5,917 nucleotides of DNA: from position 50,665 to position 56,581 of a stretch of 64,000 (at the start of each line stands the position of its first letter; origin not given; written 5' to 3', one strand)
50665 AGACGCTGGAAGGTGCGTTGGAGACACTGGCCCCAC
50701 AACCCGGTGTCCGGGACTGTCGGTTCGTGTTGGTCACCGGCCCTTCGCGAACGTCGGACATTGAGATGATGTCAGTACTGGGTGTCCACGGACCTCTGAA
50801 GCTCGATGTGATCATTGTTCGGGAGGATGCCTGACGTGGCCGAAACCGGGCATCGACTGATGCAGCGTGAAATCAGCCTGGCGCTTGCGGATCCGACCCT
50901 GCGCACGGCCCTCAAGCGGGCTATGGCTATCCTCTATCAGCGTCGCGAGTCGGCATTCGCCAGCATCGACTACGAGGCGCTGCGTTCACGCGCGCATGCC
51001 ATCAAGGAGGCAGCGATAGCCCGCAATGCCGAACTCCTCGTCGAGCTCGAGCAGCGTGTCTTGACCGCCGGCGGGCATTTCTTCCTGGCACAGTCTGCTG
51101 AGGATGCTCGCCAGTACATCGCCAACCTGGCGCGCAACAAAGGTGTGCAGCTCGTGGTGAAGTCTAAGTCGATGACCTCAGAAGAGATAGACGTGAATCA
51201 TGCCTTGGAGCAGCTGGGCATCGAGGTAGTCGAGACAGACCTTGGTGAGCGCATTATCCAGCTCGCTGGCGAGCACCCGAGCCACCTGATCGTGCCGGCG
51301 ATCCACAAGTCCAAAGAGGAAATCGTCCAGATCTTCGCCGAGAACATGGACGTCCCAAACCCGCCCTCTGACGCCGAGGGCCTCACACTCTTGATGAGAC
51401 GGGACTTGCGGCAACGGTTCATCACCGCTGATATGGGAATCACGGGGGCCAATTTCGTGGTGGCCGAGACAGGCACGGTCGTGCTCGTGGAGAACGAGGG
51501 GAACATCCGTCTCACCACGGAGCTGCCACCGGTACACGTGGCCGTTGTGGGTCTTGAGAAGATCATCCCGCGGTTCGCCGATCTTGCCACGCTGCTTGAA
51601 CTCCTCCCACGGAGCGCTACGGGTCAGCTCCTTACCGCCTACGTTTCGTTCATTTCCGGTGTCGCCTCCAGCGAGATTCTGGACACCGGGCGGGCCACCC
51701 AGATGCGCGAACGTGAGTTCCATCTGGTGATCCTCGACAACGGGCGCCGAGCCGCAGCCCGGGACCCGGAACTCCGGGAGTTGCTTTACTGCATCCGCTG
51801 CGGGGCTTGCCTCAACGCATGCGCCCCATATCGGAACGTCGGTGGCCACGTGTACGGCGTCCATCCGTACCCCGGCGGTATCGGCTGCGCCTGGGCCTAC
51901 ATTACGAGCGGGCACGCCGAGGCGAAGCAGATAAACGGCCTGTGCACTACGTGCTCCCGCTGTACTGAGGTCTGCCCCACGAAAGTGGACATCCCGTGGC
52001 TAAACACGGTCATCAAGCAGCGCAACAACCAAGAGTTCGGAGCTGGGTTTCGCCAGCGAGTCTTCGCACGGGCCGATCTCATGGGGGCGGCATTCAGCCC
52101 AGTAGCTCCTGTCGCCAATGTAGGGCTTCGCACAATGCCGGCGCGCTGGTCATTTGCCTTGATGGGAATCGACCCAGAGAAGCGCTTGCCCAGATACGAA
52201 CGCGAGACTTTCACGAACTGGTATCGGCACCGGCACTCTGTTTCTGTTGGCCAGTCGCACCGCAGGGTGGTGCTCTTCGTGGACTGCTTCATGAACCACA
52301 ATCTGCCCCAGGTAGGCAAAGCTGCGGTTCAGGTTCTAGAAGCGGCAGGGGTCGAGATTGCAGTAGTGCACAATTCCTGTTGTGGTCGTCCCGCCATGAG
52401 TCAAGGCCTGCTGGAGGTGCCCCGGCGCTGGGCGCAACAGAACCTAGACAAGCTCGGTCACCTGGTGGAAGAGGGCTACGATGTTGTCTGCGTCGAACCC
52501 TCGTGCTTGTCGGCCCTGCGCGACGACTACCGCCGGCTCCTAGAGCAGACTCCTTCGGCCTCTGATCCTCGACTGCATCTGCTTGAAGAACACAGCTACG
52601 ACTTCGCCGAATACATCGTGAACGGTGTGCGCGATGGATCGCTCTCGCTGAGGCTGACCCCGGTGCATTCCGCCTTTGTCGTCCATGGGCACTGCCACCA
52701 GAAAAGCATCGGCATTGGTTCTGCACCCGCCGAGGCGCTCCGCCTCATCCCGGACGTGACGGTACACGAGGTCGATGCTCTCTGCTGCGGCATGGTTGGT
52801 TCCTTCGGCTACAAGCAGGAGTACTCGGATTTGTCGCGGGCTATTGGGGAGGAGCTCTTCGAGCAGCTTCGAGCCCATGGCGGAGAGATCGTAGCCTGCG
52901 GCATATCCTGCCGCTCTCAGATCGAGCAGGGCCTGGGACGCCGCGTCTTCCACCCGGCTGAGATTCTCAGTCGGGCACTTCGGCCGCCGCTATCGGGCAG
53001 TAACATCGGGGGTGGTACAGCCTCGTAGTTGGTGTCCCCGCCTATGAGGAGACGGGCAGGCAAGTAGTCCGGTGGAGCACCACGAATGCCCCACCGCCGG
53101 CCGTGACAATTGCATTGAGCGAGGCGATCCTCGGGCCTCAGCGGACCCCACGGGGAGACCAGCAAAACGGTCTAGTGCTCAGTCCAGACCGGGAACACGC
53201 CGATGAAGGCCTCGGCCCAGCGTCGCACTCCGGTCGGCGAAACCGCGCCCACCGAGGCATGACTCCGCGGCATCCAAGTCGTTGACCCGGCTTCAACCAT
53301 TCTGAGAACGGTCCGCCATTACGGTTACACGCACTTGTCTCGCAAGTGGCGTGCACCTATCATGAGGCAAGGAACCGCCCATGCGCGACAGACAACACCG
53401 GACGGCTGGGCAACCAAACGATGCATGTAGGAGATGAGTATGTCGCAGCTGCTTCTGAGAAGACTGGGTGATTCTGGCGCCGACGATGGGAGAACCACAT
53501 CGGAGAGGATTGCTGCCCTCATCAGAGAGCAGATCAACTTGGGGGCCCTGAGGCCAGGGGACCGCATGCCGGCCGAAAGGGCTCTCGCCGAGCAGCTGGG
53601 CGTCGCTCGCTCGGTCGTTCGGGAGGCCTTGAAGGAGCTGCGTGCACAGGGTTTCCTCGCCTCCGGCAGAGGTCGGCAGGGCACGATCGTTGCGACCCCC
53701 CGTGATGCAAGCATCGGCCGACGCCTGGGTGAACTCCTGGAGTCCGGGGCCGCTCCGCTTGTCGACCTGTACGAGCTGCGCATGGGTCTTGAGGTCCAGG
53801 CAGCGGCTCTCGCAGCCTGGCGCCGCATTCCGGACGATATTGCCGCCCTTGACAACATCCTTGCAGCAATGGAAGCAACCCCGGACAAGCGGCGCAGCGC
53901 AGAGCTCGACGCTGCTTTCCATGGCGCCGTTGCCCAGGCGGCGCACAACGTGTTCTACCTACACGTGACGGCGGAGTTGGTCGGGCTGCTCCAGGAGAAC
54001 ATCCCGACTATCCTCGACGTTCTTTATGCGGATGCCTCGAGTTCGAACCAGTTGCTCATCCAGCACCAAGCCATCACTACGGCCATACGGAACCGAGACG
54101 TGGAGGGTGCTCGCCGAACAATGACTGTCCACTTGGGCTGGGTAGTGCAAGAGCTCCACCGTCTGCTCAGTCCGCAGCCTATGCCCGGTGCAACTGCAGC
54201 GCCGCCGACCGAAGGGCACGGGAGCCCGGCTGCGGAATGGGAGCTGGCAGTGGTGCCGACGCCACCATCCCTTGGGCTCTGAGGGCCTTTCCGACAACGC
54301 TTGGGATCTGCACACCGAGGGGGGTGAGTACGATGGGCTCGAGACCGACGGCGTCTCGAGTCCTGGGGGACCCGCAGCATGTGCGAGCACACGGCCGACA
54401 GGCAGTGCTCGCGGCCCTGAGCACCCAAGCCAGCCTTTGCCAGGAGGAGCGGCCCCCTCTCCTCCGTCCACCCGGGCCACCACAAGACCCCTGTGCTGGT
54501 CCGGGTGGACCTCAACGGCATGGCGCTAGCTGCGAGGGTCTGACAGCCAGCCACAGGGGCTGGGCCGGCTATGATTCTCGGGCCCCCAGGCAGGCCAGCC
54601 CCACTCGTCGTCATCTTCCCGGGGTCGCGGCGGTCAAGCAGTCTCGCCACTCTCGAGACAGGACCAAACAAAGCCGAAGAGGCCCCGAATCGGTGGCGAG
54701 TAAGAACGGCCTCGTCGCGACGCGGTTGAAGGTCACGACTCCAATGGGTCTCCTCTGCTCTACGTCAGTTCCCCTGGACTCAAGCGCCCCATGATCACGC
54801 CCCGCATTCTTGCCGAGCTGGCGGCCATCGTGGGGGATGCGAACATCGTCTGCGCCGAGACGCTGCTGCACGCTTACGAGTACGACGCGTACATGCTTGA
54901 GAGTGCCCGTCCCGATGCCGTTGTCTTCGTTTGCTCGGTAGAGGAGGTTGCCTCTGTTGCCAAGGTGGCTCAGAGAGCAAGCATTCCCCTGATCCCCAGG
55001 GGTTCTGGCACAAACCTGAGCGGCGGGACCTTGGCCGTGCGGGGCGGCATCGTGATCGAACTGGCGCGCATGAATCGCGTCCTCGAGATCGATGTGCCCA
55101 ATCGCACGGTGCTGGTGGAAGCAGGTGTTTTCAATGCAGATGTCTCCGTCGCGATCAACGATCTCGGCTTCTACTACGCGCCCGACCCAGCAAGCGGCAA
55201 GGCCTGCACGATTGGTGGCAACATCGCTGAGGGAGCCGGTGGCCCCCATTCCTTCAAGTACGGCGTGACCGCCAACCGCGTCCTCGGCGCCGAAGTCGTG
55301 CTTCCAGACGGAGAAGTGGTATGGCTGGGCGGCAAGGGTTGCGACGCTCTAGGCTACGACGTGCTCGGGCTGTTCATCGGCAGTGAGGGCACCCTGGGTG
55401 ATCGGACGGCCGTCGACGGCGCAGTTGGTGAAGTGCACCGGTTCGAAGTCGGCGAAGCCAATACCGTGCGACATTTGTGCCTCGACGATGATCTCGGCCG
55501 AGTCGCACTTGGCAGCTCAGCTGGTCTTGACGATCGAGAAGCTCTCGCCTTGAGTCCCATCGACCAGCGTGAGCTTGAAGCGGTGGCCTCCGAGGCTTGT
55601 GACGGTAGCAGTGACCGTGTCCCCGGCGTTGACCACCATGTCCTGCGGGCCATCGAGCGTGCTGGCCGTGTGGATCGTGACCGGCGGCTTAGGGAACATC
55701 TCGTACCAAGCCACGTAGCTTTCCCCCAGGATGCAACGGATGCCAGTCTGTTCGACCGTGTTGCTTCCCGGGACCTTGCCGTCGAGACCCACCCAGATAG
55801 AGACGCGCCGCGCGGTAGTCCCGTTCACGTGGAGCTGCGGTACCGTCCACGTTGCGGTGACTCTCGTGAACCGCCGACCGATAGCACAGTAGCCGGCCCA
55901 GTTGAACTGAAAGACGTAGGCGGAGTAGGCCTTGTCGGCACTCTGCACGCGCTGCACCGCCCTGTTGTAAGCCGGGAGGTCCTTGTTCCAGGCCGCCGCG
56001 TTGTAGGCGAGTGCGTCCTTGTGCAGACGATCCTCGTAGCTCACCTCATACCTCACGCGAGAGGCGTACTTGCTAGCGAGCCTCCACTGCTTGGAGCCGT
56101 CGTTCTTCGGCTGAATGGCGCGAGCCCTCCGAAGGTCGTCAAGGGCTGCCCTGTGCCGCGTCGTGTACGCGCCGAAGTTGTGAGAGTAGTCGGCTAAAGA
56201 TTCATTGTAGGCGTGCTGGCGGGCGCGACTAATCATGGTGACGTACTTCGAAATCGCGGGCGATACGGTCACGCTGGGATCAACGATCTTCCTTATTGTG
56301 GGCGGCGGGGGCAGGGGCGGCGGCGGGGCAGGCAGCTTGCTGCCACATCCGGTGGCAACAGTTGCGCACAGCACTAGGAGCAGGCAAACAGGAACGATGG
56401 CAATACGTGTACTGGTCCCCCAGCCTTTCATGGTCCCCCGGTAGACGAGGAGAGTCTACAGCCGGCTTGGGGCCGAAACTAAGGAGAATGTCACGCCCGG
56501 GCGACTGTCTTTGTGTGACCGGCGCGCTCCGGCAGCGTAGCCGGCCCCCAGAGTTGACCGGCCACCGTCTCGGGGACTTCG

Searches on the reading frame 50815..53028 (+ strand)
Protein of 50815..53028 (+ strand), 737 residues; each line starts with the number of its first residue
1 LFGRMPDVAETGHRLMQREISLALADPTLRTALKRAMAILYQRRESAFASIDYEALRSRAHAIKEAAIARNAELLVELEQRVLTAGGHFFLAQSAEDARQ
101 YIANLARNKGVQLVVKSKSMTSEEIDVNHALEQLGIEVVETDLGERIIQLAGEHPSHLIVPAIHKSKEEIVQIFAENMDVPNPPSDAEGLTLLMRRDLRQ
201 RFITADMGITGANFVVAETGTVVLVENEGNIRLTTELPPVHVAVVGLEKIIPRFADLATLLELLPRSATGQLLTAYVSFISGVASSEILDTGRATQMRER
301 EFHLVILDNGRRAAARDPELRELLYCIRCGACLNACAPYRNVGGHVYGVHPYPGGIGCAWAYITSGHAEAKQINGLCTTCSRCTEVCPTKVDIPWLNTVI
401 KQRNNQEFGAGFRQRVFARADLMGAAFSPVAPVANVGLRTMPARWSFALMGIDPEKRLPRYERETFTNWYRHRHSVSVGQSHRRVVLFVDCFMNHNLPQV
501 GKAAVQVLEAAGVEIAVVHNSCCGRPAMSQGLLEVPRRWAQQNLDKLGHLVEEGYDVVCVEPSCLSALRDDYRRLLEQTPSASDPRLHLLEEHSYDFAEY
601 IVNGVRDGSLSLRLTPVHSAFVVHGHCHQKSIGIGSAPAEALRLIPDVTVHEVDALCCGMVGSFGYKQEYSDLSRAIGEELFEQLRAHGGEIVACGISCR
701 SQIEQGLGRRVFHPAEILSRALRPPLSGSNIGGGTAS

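Call 77: search_protein_families(library=pfam, proteins=[window:50815-53028:+], max_evalue=0.000001)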
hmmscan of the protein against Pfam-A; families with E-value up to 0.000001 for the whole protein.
window:50815-53028:+ (737 aa): 3 families
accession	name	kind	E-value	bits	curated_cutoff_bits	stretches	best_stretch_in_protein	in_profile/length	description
PF02589.21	LUD_dom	-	1.9e-46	158.6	22.6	1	78-306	4-188/189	LUD domain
PF02754.22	CCG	-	2.3e-13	50.5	20.6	1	485-568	1-84/85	Cysteine-rich domain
PF13183.11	Fer4_8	-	9.1e-11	42.6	27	1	322-391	1-68/68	4Fe-4S dicluster domain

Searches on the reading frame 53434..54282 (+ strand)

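Call 77: search_protein_families(library=pfam, proteins=[window:53434-54282:+], max_evalue=0.000001)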
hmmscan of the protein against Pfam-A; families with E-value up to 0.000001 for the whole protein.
window:53434-54282:+ (282 aa): 2 families
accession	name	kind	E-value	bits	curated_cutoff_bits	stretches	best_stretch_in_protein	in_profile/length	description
PF07729.17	FCD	-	1.3e-23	84.2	24.3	1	111-234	1-123/125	FCD domain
PF00392.27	GntR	-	5.3e-18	64.9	27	1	22-84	1-62/64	Bacterial regulatory proteins, gntR family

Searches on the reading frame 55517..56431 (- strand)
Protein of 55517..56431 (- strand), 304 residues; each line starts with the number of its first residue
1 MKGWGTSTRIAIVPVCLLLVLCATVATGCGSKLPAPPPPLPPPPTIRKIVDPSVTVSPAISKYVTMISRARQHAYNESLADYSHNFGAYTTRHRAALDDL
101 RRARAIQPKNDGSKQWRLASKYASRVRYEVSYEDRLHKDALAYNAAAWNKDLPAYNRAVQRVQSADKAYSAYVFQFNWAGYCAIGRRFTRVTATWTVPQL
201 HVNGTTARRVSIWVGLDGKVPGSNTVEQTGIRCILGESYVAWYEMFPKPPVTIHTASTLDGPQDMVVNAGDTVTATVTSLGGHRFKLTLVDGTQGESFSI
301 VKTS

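Call 77: search_protein_families(library=pfam, proteins=[window:55517-56431:-], max_evalue=0.000001)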
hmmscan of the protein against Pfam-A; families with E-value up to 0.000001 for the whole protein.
window:55517-56431:- (304 aa): 1 family
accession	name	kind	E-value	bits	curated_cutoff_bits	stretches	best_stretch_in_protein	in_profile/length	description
PF01828.24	Peptidase_A4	-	8.6e-21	74.8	22.3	1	177-300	2-124/206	Peptidase A4 family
